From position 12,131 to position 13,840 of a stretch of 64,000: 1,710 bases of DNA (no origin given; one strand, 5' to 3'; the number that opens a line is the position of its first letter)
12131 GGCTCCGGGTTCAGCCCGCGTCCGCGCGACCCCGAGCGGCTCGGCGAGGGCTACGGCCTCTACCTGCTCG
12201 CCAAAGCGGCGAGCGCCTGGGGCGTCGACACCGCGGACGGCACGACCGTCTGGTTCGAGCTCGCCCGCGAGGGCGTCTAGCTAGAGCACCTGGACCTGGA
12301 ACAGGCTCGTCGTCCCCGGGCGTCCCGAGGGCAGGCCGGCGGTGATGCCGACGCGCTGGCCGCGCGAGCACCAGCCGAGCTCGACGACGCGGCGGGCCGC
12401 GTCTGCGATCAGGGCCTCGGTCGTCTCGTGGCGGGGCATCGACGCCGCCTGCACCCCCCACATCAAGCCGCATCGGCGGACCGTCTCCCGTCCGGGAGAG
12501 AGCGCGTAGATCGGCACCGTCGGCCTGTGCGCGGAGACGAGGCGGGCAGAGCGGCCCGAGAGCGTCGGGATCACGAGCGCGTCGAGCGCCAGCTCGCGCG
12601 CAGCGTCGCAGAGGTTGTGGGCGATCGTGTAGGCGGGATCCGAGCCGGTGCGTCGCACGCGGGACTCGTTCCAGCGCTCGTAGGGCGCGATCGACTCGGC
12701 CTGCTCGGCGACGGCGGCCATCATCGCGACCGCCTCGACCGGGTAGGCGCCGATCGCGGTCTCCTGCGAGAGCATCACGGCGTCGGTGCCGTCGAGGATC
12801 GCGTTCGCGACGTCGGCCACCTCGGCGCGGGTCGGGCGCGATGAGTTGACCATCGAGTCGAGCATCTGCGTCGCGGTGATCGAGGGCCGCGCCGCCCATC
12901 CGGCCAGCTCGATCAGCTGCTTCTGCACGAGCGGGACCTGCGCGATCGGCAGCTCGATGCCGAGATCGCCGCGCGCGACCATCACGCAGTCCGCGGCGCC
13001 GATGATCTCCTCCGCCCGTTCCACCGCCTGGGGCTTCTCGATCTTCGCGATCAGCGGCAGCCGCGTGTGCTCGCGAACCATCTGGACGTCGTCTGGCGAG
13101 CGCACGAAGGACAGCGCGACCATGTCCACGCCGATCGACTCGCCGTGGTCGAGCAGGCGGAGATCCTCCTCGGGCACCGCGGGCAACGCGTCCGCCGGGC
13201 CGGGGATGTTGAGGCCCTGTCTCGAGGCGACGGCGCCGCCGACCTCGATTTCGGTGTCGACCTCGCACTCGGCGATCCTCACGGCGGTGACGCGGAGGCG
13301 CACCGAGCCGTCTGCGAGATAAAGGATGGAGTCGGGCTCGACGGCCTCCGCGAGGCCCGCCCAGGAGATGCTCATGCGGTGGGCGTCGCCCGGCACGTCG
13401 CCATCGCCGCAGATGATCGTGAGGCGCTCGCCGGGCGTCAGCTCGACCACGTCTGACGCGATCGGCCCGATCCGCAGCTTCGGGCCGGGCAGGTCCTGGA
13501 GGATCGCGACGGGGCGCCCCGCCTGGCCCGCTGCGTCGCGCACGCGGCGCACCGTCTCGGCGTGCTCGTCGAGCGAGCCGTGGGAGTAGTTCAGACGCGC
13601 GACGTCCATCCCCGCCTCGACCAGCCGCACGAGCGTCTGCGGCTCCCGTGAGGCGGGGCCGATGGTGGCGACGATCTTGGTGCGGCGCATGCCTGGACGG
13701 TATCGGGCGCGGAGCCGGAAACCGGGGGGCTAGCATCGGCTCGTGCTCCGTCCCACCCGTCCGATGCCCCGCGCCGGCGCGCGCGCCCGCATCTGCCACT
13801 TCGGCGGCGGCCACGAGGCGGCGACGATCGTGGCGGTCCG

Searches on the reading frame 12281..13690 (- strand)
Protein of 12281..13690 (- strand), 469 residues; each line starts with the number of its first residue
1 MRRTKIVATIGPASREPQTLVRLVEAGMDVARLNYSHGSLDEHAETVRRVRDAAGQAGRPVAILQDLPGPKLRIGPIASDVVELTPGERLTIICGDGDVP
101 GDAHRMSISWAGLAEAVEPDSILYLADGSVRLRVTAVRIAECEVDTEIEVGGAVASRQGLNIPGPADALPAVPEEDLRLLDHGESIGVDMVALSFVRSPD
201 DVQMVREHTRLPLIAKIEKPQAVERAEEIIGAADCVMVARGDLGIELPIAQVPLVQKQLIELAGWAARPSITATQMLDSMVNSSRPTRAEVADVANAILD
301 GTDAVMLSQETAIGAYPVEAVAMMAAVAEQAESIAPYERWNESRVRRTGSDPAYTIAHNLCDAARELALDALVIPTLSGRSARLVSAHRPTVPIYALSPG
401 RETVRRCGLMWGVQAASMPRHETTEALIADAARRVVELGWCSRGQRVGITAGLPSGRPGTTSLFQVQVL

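Call 53: search_protein_families(library=pfam, proteins=[window:12281-13690:-], max_evalue=0.0001)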
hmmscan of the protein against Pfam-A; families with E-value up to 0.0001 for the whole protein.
window:12281-13690:- (469 aa): 2 families
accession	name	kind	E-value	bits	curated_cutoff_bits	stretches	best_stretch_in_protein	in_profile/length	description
PF00224.27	PK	-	1.1e-101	340.6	30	1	1-321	1-328/328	Pyruvate kinase, barrel domain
PF02887.21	PK_C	-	1e-26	93.7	28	1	355-466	2-113/114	Pyruvate kinase, alpha/beta domain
